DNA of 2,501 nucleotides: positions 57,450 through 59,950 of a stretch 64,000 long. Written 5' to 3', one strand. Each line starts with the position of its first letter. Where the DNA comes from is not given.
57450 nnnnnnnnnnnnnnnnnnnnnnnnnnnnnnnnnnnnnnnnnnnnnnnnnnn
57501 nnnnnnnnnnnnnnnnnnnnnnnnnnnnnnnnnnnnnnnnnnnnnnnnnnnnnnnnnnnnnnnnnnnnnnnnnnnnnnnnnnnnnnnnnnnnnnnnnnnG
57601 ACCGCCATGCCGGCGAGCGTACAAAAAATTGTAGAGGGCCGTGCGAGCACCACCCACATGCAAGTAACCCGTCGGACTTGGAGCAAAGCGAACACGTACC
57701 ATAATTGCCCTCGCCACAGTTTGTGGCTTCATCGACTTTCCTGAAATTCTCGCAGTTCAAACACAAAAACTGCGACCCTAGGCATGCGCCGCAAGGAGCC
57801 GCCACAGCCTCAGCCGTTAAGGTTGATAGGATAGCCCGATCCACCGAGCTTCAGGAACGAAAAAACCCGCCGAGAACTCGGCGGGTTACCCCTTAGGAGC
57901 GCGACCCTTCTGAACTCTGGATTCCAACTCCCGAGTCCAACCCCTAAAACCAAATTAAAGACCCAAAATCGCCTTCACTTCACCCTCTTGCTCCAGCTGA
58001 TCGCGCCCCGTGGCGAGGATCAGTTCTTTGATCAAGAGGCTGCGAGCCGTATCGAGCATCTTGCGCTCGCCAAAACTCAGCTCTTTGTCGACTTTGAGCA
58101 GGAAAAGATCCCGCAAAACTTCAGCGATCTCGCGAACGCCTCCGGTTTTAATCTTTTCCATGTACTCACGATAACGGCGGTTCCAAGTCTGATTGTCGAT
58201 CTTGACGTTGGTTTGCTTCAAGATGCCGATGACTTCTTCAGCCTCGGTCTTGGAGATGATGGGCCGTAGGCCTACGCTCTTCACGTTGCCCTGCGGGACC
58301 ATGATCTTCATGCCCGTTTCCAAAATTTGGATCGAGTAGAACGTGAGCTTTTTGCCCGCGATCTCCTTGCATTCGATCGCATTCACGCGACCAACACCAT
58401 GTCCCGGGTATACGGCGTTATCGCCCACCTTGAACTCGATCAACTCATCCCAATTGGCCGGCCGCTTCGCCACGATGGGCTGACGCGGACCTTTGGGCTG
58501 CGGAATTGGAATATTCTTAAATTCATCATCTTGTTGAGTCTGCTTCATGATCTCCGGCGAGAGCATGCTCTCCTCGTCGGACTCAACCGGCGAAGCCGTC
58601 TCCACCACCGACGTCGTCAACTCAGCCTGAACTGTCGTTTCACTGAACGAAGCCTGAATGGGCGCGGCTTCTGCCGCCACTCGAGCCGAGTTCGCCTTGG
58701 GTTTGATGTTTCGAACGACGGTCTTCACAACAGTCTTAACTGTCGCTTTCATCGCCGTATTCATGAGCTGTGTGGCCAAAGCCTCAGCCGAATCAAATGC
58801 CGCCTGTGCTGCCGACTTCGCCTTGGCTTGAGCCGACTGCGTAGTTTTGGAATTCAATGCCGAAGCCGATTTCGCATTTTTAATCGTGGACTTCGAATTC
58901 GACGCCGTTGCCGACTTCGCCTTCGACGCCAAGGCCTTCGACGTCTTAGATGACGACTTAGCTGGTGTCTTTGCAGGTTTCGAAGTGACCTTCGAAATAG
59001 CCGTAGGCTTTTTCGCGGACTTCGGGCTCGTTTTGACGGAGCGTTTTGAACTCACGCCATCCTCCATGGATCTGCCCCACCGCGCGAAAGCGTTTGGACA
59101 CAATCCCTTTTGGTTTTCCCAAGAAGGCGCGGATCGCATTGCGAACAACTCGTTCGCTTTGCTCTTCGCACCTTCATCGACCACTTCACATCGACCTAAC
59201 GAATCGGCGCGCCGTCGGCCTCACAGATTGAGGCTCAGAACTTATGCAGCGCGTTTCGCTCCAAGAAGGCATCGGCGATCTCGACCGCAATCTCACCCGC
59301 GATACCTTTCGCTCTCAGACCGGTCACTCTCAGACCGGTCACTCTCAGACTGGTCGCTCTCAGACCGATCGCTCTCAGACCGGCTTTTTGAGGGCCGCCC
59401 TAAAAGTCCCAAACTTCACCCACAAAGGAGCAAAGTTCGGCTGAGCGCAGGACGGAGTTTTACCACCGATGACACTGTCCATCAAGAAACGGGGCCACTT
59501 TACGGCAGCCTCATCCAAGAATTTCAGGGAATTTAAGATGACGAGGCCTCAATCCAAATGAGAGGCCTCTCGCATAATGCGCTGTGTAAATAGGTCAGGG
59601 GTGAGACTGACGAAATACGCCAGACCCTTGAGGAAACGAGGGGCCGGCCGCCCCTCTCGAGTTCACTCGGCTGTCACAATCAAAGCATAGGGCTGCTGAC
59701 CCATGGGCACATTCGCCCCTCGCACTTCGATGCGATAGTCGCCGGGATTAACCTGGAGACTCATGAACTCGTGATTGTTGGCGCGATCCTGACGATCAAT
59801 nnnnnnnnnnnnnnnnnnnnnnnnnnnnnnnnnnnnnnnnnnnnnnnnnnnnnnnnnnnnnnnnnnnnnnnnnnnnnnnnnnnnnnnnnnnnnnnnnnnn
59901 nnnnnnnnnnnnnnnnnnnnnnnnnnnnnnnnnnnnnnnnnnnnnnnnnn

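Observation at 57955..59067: Domain-permuted CarD: CdnL-type module preceded rather than followed by a histone-H1-like basic region and an acidic patch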

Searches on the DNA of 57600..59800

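Call 39: search_rna_families(source=window, start=57600, end=59800, threshold=evalue, max_evalue=1)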
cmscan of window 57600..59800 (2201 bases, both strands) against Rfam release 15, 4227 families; matches with E-value up to 1: 0.
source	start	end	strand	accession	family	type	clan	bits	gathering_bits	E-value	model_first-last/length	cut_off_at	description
